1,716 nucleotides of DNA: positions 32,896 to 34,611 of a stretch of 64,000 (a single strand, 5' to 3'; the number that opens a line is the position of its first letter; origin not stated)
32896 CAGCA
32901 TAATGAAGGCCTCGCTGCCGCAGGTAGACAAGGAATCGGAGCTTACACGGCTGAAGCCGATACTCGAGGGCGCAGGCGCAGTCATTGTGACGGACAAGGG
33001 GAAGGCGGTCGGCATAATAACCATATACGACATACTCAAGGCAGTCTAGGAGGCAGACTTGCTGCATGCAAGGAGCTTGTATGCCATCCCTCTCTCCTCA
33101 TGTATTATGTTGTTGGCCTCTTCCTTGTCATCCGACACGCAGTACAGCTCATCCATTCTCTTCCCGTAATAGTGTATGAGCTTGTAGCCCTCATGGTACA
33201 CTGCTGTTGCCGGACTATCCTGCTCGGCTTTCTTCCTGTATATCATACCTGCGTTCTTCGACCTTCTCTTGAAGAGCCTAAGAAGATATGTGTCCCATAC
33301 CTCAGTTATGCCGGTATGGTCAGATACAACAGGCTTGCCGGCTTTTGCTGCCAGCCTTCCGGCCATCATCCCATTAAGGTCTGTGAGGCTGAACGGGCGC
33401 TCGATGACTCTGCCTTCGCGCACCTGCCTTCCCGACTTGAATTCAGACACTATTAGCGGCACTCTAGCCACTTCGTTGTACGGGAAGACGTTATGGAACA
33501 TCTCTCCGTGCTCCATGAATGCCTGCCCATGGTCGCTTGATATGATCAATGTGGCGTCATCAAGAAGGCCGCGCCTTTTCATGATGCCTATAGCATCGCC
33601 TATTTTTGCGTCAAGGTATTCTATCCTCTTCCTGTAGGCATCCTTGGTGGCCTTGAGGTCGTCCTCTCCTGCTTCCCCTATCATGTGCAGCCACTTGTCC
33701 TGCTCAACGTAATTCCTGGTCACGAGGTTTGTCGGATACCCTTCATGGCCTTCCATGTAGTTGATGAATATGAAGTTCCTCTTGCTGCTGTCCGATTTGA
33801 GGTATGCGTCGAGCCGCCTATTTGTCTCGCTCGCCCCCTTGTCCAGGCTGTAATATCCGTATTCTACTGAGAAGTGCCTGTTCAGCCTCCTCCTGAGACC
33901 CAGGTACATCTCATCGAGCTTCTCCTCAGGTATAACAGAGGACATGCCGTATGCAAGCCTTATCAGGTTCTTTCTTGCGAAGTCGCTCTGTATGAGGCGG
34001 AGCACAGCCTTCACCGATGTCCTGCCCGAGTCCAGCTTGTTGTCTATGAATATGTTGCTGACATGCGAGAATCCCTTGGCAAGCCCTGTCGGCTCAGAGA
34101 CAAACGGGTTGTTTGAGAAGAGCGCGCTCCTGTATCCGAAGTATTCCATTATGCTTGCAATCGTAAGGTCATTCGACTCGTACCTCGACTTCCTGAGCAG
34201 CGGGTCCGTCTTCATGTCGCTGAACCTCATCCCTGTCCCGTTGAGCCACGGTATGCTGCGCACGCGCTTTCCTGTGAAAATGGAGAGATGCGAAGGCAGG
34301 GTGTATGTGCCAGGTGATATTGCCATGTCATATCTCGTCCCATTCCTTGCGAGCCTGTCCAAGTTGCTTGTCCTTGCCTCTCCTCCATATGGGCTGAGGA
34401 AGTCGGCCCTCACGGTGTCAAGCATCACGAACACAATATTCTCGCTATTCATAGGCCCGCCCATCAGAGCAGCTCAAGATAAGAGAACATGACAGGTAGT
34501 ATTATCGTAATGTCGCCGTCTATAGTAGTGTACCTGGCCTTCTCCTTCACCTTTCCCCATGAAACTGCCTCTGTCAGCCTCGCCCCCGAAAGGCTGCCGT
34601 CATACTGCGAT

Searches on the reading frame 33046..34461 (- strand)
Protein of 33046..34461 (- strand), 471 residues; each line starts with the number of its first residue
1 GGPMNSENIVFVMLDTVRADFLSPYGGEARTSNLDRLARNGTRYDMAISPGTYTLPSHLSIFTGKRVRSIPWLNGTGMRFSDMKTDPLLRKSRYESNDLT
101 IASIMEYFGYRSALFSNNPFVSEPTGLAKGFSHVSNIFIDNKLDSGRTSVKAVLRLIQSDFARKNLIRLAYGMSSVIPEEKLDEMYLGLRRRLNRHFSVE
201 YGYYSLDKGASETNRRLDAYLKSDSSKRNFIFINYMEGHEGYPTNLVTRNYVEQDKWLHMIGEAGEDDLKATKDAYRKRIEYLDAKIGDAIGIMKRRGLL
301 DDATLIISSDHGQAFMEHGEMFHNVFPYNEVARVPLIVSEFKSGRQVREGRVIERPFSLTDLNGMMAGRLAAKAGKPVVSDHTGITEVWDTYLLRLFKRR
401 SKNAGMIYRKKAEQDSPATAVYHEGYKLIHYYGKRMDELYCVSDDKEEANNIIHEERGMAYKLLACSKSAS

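Call 54: search_protein_families(library=pfam, proteins=[window:33046-34461:-], max_evalue=0.001)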
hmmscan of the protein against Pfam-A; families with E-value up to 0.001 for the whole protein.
window:33046-34461:- (471 aa): 3 families
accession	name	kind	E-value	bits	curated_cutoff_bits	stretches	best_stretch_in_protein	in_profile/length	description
PF00884.28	Sulfatase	-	5.7e-20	72.3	25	1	8-353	2-282/301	Sulfatase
PF01663.27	Phosphodiest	-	2.6e-18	67.2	23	1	10-445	2-319/342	Type I phosphodiesterase / nucleotide pyrophosphatase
PF16347.10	SGSH_C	-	0.00028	21.5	29.3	0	407-456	84-135/154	N-sulphoglucosamine sulphohydrolase, C-terminal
